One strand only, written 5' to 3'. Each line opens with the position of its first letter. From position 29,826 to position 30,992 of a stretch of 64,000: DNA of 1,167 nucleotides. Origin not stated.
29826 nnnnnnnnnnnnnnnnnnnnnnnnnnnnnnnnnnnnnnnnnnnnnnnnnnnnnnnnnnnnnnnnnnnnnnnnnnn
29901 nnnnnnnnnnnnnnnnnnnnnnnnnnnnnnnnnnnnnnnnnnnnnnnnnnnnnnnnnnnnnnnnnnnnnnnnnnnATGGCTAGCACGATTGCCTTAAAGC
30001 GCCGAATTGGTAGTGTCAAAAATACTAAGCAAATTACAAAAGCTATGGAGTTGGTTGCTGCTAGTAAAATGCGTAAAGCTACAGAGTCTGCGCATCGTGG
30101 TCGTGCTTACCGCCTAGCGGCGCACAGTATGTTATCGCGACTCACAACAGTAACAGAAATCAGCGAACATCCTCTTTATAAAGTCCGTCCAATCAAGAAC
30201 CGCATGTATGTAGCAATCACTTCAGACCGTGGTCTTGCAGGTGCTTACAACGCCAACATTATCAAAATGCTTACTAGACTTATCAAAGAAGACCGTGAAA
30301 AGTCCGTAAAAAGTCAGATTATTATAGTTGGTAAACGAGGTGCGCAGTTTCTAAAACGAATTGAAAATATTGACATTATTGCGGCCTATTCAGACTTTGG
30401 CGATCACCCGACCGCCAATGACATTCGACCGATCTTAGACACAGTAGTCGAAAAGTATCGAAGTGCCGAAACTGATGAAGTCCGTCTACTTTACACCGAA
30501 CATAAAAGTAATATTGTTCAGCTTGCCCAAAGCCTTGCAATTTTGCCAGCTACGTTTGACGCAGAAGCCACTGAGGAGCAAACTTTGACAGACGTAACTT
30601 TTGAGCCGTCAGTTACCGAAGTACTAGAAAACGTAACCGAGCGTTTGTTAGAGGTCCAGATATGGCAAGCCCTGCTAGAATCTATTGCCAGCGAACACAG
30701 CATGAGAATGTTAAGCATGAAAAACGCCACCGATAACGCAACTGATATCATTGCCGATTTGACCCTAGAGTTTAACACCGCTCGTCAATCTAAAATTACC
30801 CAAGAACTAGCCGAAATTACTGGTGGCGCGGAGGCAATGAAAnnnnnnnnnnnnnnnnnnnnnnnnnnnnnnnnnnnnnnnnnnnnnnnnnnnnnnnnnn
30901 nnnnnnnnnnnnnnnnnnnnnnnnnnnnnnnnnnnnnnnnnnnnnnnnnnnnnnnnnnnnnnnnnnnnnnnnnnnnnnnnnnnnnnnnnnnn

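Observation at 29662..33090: Three unknown ORFs interleaved in, and translationally coupled to, the F1 genes of the ATP synthase operon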

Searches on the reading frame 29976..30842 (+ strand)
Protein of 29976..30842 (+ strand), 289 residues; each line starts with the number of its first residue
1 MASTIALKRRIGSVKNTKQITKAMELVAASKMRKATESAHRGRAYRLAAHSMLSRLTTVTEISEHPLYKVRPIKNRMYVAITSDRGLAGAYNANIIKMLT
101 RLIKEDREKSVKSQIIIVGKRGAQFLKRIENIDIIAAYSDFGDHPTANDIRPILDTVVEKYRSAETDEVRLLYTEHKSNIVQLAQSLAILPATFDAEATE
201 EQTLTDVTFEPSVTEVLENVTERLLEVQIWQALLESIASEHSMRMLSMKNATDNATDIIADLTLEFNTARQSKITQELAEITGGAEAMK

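Call 3: search_protein_families(library=pfam, proteins=[window:29976-30842:+], max_evalue=1)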
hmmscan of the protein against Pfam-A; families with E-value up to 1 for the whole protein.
window:29976-30842:+ (289 aa): 3 families
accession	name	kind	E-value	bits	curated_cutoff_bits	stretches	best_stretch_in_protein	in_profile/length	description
PF00231.24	ATP-synt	-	6.3e-88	295.6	39.9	1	6-288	4-285/285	ATP synthase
PF03444.21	HrcA_DNA-bdg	-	0.27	11.3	21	0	6-29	32-55/79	Winged helix-turn-helix transcription repressor, HrcA DNA-binding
PF24657.1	DUF7646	-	0.66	10.4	27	0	9-50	38-78/85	Domain of unknown function (DUF7646)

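Call 10: find_related_loci(query=window:29976-30842:+, collection=genome_contigs, flank=6000)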
Query window:29976-30842:+ (289 aa) in genome_contigs; peptide patterns used: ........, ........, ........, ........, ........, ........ (x = any residue, [..] = any of these).
600 stretches matched a pattern (row limit reached: there are more); 538 encode a relative of the query (tblastn E <= 1e-3); the best 80 are kept; 80 distinct loci.
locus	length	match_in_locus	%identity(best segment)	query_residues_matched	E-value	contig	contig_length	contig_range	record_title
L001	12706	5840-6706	83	1-289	3e-164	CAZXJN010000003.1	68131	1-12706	MAG TPA_asm: uncultured Candidatus Saccharibacteria bacterium isolate SRP144015_co1_17 genome assembly, contig: NODE_217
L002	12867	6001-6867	82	1-289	4e-160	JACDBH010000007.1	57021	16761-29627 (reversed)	MAG: Candidatus Saccharibacteria bacterium isolate MGR_bin277 SD2897-2912_k127_2463241, whole genome shotgun sequence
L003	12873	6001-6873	74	1-289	8e-148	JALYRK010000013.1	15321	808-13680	MAG: bacterium isolate MDV bin87 SD1454_NODE_847_length_15321_cov_8.485060, whole genome shotgun sequence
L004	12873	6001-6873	72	1-289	3e-144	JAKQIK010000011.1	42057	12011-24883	MAG: bacterium isolate USDE_metabat.8_sub k141_640990, whole genome shotgun sequence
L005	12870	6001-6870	69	1-289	4e-135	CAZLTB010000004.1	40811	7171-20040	MAG TPA_asm: uncultured Candidatus Saccharibacteria bacterium isolate SRP200132_co1_495 genome assembly, contig: NODE_16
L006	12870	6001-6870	68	1-289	6e-135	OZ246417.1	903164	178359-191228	MAG: uncultured Candidatus Saccharibacteria bacterium isolate binchicken_co179_116 genome assembly, chromosome: 1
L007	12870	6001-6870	67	1-289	2e-132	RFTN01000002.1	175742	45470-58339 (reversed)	MAG: bacterium isolate WB4_3_0875 contig_100_1, whole genome shotgun sequence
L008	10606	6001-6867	66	1-289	4e-132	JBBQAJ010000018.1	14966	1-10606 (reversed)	MAG: Candidatus Saccharimonadales bacterium isolate Co_metawrap_1474 Cmw_1474_k141_7154838_length_14966_cov_14.9962, who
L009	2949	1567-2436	67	1-289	2e-137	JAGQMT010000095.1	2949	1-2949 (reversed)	MAG: Candidatus Saccharibacteria bacterium isolate HKST-UBA49 NODE_95_length_2949_cov_3.304318, whole genome shotgun seq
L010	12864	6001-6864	65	1-289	2e-129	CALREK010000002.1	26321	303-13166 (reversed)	MAG: uncultured Candidatus Saccharimonas sp. isolate RH-23may17-197 genome assembly, contig: RH-23may17-C13164, whole ge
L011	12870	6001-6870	65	1-289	6e-129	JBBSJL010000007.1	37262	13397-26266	MAG: Candidatus Saccharimonadales bacterium isolate LS4_metabat2.004 LS4_metabat2.004_K_955428_L_37262_cov_13.7125, whol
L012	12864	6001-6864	66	1-289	5e-128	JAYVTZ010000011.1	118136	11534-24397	MAG: Burkholderiaceae bacterium isolate GL74_UP_metabat_189 GL74_UP_metabat_189_10, whole genome shotgun sequence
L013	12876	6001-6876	63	1-289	2e-127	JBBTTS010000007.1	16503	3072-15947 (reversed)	MAG: Patescibacteria group bacterium isolate H51-bin331_1 H51_bin331_1_000000000007, whole genome shotgun sequence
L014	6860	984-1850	64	1-289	6e-127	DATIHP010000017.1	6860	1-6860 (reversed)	MAG TPA_asm: Candidatus Saccharimonadales bacterium isolate SMAG_U15641 k141_730002, whole genome shotgun sequence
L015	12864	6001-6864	61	1-288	2e-125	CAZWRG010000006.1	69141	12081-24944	MAG TPA_asm: uncultured Candidatus Saccharibacteria bacterium isolate SRP144015_co1_33 genome assembly, contig: NODE_209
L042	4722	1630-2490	55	1-288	9e-101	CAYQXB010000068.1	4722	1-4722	MAG TPA_asm: uncultured Candidatus Saccharibacteria bacterium isolate SRP344714_co2_174 genome assembly, contig: NODE_46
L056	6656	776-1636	51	1-288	5e-91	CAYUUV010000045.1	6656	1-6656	MAG TPA_asm: uncultured Candidatus Saccharibacteria bacterium isolate SRP285395_co1_312 genome assembly, contig: NODE_20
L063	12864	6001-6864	48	1-289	9e-82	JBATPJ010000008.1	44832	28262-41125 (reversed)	MAG: Candidatus Saccharimonadales bacterium isolate MFD10525_ilm_asm_bin12 k127_160470, whole genome shotgun sequence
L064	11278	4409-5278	46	1-289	1e-81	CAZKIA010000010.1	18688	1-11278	MAG TPA_asm: uncultured Candidatus Saccharibacteria bacterium isolate SRP285395_co1_3 genome assembly, contig: NODE_4538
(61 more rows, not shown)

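Call 19: find_related_loci(query=window:29976-30842:+, collection=metagenome_contigs, flank=5000)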
Query window:29976-30842:+ (289 aa) in metagenome_contigs; peptide patterns used: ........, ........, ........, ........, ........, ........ (x = any residue, [..] = any of these).
600 stretches matched a pattern (row limit reached: there are more); 442 encode a relative of the query (tblastn E <= 1e-3); the best 80 are kept; 80 distinct loci.
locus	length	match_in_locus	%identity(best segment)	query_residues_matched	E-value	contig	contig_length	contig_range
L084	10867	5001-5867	87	1-289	2e-171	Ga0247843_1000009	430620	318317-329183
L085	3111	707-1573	84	1-289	3e-175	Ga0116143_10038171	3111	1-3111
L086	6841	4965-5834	83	1-289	2e-164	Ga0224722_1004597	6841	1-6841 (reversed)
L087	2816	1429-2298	67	1-289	6e-140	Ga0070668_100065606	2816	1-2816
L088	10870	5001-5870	68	1-289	1e-133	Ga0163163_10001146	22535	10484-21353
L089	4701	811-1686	66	1-289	1e-133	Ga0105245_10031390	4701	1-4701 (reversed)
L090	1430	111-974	66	1-289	4e-141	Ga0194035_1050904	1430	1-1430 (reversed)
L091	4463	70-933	65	1-289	3e-131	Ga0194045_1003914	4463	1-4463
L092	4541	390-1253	66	1-289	4e-131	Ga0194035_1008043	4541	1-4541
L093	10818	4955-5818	65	1-289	2e-129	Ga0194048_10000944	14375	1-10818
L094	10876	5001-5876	63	1-289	1e-127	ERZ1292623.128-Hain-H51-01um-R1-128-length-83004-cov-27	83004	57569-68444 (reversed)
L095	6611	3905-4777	64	1-289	8e-128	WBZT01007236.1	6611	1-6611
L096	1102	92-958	64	1-289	3e-138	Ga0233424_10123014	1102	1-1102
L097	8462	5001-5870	59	1-289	4e-118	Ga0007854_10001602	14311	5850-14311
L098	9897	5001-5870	58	1-289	6e-117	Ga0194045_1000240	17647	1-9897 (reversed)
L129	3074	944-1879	48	1-288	2e-88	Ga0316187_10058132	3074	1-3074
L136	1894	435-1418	46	1-289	1e-90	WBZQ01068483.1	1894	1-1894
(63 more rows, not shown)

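Call 36: search_protein_families(library=pfam, proteins=[L129:491-883:+, L056:3617-4006:+, L063:8432-8797:+, L042:3963-4334:+, L009:1315-1521:+, L064:3728-4405:+], max_evalue=0.01)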
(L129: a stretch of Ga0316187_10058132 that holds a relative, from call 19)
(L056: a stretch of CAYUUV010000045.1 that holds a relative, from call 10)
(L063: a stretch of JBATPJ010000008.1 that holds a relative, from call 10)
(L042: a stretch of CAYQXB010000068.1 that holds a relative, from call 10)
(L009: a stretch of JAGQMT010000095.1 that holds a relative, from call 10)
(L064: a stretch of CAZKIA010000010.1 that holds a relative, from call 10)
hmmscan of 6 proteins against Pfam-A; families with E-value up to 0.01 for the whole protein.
L129:491-883:+ (131 aa): 1 family
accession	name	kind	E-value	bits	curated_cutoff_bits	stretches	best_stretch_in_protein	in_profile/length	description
PF05635.17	23S_rRNA_IVP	-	8.8e-35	119.6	33.8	1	18-121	2-105/106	23S rRNA-intervening sequence protein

L056:3617-4006:+ (130 aa): 1 family
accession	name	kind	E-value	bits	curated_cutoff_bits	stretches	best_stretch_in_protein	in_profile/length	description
PF05635.17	23S_rRNA_IVP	-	1.1e-33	116.1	33.8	1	17-122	2-106/106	23S rRNA-intervening sequence protein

L063:8432-8797:+ (122 aa): 2 families
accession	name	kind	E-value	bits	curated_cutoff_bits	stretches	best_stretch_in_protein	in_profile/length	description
PF05635.17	23S_rRNA_IVP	-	4.3e-39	133.4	33.8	1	8-113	1-106/106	23S rRNA-intervening sequence protein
PF22296.2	bAvd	-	9e-07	29.8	40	1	14-117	5-106/107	bAvd-like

L042:3963-4334:+ (124 aa): 1 family
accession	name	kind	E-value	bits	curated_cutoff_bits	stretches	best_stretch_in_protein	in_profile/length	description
PF05635.17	23S_rRNA_IVP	-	2.9e-35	121.1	33.8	1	9-114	1-106/106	23S rRNA-intervening sequence protein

L009:1315-1521:+ (69 aa): 1 family
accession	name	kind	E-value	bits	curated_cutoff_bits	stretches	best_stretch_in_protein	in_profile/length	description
PF05635.17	23S_rRNA_IVP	-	1.9e-08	34.9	33.8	1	13-59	60-106/106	23S rRNA-intervening sequence protein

L064:3728-4405:+ (226 aa): 2 families
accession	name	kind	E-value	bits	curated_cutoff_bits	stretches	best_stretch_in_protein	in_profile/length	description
PF00306.32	ATP-synt_ab_C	-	6.1e-44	149.8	27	1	95-219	1-125/126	ATP synthase alpha/beta chain, C terminal domain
PF00006.31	ATP-synt_ab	-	3.7e-31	108.9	29.5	1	1-88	128-213/213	ATP synthase alpha/beta family, nucleotide-binding domain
